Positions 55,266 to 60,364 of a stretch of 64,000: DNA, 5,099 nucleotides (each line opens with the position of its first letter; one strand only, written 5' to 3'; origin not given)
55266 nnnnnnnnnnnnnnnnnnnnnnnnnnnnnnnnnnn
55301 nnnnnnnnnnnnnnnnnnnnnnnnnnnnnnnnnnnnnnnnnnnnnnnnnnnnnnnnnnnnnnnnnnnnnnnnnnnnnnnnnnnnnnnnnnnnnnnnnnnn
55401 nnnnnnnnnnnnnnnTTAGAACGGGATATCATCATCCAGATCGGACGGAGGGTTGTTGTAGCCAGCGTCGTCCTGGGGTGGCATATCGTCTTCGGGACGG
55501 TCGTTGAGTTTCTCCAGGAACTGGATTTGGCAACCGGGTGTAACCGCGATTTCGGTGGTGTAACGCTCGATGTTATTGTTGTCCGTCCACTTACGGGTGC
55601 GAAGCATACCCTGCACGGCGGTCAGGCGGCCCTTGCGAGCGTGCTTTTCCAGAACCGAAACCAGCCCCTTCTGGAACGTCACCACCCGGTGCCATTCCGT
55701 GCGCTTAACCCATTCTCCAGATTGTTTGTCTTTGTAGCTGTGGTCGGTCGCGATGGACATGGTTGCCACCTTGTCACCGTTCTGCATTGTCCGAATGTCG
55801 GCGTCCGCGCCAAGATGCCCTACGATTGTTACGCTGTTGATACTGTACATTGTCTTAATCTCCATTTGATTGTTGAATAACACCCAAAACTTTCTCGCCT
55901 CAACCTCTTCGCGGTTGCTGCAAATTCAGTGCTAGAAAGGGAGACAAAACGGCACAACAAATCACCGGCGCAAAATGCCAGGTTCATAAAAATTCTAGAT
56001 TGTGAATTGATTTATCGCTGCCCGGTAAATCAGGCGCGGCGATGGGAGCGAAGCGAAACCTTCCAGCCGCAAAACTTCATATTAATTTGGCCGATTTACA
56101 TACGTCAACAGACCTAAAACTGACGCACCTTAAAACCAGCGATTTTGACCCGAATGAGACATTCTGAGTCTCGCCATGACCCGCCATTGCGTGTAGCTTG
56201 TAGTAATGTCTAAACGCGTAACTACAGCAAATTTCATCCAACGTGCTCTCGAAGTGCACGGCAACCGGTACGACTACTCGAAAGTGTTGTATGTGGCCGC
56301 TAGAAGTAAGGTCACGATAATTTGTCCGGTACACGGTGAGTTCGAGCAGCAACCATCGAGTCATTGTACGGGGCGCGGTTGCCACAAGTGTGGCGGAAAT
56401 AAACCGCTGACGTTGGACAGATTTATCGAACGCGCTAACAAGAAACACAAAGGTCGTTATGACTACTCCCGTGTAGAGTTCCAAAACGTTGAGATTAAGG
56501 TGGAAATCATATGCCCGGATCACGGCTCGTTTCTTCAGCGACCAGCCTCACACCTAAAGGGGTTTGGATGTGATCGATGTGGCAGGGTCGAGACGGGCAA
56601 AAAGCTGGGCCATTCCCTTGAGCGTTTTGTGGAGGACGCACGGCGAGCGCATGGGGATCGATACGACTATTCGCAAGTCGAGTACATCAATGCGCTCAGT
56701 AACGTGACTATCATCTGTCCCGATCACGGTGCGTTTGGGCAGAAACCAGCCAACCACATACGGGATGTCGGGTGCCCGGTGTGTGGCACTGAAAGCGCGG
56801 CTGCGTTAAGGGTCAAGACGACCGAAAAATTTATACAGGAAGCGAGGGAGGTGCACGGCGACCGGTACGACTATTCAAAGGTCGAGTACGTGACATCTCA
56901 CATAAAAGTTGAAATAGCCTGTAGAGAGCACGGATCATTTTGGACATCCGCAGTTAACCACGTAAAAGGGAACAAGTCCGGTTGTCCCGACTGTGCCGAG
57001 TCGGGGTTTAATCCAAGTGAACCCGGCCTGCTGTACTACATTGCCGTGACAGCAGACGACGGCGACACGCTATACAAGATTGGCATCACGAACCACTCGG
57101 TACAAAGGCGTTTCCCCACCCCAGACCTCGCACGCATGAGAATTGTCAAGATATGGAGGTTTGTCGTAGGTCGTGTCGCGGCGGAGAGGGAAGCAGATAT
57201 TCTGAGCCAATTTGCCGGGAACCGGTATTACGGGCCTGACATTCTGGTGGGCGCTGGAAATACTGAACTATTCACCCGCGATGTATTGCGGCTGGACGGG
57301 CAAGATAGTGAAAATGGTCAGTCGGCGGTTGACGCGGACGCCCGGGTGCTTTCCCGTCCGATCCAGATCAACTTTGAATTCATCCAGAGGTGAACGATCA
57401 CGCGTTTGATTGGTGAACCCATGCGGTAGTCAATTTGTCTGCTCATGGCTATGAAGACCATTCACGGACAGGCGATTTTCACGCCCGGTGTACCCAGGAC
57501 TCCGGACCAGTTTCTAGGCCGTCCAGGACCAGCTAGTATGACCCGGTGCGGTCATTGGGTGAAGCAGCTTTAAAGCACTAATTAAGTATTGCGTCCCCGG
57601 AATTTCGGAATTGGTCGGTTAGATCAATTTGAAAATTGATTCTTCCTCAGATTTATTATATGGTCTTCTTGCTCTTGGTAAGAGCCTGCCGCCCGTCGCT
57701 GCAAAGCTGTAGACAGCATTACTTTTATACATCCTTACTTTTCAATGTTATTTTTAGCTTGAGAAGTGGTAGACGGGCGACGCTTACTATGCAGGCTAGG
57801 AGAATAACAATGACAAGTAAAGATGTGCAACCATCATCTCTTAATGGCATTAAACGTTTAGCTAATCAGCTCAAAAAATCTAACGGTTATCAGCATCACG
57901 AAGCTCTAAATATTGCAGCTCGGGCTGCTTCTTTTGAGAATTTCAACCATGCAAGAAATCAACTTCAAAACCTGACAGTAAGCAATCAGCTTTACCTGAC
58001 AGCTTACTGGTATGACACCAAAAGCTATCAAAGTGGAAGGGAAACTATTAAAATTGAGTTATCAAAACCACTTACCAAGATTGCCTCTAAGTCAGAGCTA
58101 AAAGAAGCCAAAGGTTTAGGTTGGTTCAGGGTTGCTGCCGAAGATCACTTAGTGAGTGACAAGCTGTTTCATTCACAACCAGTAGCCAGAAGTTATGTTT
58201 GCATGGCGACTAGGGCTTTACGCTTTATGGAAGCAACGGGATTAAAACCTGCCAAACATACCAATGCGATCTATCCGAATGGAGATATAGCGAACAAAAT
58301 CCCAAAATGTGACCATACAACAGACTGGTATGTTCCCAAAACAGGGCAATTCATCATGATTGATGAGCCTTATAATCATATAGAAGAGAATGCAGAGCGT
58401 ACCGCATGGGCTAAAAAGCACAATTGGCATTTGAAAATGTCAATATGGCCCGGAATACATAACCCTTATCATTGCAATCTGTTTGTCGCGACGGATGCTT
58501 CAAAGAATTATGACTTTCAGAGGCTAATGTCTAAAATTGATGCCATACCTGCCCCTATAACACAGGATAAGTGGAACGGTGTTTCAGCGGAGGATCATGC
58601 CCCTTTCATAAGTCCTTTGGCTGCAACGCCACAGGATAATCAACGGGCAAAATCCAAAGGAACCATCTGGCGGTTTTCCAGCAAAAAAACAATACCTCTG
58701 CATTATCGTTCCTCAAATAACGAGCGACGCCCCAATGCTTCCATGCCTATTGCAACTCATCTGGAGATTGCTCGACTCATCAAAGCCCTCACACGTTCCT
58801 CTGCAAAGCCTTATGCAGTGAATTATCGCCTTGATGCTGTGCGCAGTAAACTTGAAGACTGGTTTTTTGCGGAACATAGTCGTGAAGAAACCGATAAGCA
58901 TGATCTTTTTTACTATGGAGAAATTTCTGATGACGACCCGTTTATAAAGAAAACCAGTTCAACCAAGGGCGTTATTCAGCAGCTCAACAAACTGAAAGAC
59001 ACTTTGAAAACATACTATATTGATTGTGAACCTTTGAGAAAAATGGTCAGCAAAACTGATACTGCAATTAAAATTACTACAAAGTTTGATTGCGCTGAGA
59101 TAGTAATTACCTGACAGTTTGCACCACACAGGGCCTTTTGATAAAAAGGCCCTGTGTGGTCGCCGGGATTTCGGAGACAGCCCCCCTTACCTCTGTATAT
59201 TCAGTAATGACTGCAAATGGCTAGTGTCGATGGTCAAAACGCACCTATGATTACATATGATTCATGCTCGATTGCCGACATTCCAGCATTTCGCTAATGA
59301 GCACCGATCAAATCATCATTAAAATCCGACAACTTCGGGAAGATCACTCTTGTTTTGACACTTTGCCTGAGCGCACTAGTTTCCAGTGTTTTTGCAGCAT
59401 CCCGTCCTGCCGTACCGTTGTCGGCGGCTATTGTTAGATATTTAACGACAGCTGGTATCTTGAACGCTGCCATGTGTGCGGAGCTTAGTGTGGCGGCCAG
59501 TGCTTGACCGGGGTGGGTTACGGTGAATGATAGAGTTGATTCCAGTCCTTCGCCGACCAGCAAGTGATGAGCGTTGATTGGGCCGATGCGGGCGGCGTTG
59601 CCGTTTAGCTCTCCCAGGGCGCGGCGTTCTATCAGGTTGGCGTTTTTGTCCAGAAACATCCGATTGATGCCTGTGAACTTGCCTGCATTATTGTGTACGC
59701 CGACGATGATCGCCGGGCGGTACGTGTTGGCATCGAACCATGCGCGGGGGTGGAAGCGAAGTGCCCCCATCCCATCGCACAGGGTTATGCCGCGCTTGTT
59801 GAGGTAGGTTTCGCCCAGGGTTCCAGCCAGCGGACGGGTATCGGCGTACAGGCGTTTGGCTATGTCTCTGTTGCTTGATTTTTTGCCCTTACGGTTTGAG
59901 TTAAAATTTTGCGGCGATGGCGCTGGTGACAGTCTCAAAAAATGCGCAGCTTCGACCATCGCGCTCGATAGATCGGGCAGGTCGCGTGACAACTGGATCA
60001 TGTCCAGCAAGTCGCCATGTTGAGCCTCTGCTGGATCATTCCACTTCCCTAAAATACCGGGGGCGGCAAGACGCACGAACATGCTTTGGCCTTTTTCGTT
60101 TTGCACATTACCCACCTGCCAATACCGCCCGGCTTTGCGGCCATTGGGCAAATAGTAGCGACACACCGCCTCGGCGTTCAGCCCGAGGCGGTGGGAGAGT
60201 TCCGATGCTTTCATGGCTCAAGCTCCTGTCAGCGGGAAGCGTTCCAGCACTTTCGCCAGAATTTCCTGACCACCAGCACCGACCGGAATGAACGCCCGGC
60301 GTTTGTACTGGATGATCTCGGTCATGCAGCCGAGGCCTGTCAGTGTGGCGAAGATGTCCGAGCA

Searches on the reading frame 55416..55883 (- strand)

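Call 18: search_protein_families(library=pfam, proteins=[window:55416-55883:-])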
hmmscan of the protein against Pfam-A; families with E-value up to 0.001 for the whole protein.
window:55416-55883:- (155 aa): 1 family
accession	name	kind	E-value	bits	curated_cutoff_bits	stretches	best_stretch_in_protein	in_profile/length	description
PF00436.31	SSB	-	2.2e-28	98.8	26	1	15-122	1-103/104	Single-strand binding protein family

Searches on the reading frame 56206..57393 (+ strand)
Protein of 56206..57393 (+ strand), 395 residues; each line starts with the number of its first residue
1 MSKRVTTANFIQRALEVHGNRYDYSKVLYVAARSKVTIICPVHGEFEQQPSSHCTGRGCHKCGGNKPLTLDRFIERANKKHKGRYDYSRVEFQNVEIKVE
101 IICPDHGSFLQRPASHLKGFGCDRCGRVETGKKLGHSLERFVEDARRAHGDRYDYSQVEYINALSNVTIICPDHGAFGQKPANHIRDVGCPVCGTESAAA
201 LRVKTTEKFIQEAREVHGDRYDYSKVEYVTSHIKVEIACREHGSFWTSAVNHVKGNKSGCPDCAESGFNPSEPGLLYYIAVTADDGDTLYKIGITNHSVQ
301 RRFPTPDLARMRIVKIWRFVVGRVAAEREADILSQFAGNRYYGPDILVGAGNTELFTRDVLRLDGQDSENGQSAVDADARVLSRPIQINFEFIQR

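Call 18: search_protein_families(library=pfam, proteins=[window:56206-57393:+])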
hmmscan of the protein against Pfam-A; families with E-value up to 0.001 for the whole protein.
window:56206-57393:+ (395 aa): 2 families
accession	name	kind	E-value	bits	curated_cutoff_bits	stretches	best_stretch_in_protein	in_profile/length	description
PF05265.19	DUF723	-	2.8e-10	40.4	20.9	0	234-264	30-60/60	Protein of unknown function (DUF723)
PF14311.12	DUF4379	-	3.8e-08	33.8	24.5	0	228-265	20-55/56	Probable Treble clef zinc finger domain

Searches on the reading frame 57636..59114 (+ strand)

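Call 18: search_protein_families(library=pfam, proteins=[window:57636-59114:+])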
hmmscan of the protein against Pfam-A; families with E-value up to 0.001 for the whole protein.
window:57636-59114:+ (492 aa): 1 family
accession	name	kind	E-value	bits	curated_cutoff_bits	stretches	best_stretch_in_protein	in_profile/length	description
PF18536.7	DUF5623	-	1.1e-32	113.4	35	1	362-479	1-125/126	Domain of unknown function (DUF5623)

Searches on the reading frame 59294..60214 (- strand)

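Call 18: search_protein_families(library=pfam, proteins=[window:59294-60214:-])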
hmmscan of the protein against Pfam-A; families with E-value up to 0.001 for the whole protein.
window:59294-60214:- (306 aa): 2 families
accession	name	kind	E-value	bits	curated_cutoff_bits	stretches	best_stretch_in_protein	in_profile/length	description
PF23639.1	DUF7146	-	6.3e-21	75.1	27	1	115-210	3-105/105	Domain of unknown function (DUF7146)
PF13362.12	Toprim_3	-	3e-13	50.5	27.2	1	218-302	2-89/95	Toprim domain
